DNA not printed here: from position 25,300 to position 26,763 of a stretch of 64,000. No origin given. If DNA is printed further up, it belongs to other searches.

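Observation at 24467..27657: Radical-SAM / secreted Cys-rich-tail protein / Hsp33 in one translationally coupled operon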

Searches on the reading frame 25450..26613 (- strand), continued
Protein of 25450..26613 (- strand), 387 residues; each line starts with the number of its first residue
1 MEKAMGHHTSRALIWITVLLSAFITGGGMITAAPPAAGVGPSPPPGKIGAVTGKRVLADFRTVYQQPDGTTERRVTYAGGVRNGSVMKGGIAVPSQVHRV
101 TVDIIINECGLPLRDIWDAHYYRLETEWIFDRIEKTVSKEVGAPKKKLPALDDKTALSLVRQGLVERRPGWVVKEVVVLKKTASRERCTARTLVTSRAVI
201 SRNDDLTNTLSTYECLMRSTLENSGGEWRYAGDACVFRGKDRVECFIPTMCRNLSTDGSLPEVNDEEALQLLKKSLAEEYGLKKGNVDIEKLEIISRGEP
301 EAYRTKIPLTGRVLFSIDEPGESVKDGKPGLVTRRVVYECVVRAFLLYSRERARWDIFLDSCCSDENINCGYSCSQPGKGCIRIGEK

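Call 56: find_encoding_contigs(protein=P0145, flank=7000, max_places=3)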
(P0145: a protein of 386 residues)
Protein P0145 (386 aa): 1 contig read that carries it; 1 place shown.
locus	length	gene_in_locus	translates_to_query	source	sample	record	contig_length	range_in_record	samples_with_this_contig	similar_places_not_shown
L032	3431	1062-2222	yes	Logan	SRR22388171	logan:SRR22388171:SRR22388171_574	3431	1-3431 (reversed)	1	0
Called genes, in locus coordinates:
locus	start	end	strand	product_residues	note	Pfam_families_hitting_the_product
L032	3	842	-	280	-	?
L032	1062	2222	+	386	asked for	-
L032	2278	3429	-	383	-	?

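Call 57: find_encoding_contigs(protein=P0152, flank=7000, max_places=3)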
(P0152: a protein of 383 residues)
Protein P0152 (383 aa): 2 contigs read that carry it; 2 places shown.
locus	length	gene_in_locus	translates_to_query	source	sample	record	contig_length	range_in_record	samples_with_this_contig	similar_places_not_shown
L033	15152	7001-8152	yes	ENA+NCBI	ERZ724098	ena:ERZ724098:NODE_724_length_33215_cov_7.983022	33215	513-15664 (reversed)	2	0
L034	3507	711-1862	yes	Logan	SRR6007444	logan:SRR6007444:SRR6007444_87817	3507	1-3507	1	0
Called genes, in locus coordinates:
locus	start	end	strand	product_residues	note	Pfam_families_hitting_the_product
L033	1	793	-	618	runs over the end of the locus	PF14311:DUF4379 (weak), PF21817:CapR (faint)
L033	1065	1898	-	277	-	PF12705:PDDEXK_1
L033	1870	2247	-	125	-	-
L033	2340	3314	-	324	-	PF06067:DUF932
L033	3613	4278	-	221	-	-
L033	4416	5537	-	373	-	PF00589:Phage_integrase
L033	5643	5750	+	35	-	-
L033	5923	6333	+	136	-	-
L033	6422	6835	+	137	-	-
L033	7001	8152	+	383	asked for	-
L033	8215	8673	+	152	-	PF13279:4HBT_2, PF03061:4HBT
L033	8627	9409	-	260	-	-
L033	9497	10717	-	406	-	-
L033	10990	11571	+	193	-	PF02525:Flavodoxin_2, PF03358:FMN_red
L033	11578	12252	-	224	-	PF02525:Flavodoxin_2, PF03358:FMN_red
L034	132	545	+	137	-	-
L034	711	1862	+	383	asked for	-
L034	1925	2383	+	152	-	PF13279:4HBT_2, PF03061:4HBT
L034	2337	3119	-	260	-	-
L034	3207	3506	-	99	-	?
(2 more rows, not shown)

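Call 59: search_protein_families(library=pfam, proteins=[L029:2-1417:-, L029:4567-5097:-, L030:5530-5991:+, L028:9159-9578:+, L021:9172-10530:-, L032:3-842:-, L032:2278-3429:-], max_evalue=0.001)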
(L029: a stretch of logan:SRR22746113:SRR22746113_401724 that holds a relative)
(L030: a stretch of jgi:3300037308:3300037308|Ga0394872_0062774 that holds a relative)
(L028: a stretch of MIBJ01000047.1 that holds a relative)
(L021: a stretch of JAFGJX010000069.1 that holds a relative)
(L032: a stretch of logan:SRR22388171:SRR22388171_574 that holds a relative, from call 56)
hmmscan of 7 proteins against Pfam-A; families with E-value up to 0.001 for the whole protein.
L029:2-1417:- (472 aa): 2 families
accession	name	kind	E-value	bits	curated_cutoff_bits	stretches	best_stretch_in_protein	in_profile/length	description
PF00015.26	MCPsignal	-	7.4e-09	36.1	34.6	1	419-472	5-58/172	Methyl-accepting chemotaxis protein (MCP) signalling domain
PF00672.30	HAMP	-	4.4e-06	27.4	25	1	274-320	2-48/53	HAMP domain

L029:4567-5097:- (176 aa): 1 family
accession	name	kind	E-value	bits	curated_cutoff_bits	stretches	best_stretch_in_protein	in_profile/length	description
PF02775.26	TPP_enzyme_C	-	6.8e-05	23.1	21.9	1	1-84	79-151/151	Thiamine pyrophosphate enzyme, C-terminal TPP binding domain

L030:5530-5991:+ (154 aa): 2 families
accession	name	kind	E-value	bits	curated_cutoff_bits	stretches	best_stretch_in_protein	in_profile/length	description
PF01266.30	DAO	-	2.5e-24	86.9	27.9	1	6-153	2-156/353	FAD dependent oxidoreductase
PF01494.25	FAD_binding_3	-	0.00014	21.7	22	1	3-48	1-45/349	FAD binding domain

L028:9159-9578:+ (139 aa): 1 family
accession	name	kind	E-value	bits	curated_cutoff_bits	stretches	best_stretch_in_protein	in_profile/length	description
PF01894.22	UPF0047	-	3.5e-36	124.3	27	1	20-136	1-117/117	Uncharacterised protein family UPF0047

L021:9172-10530:- (452 aa): 1 family
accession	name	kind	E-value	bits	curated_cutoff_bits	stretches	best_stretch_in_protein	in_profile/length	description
PF00149.33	Metallophos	-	5.5e-11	43.7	21.5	1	62-354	2-190/191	Calcineurin-like phosphoesterase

L032:3-842:- (280 aa): 2 families
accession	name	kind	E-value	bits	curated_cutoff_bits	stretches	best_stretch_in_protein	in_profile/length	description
PF04542.20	Sigma70_r2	-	3.8e-20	71.9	24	1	213-279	1-67/71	Sigma-70 region 2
PF00140.25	Sigma70_r1_2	-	0.00016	22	22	1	59-84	5-30/34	Sigma-70 factor, region 1.2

L032:2278-3429:- (383 aa): 1 family
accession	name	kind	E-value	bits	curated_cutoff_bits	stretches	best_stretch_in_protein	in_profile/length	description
PF03349.22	Toluene_X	-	7.1e-10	38.4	29.7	1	26-328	105-377/421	Outer membrane protein transport protein (OMPP1/FadL/TodX)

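Call 69: search_protein_families(library=padloc, proteins=[window:25450-26613:-], max_evalue=0.001)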
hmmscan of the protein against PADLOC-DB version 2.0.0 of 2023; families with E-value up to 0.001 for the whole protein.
window:25450-26613:- (387 aa): 0 families

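Call 70: search_solved_structures(query=A3, max_evalue=1)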
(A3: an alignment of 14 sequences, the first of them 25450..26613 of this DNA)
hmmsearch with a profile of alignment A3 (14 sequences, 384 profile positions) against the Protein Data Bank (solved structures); distinct sequences matched with E-value up to 1: 0.
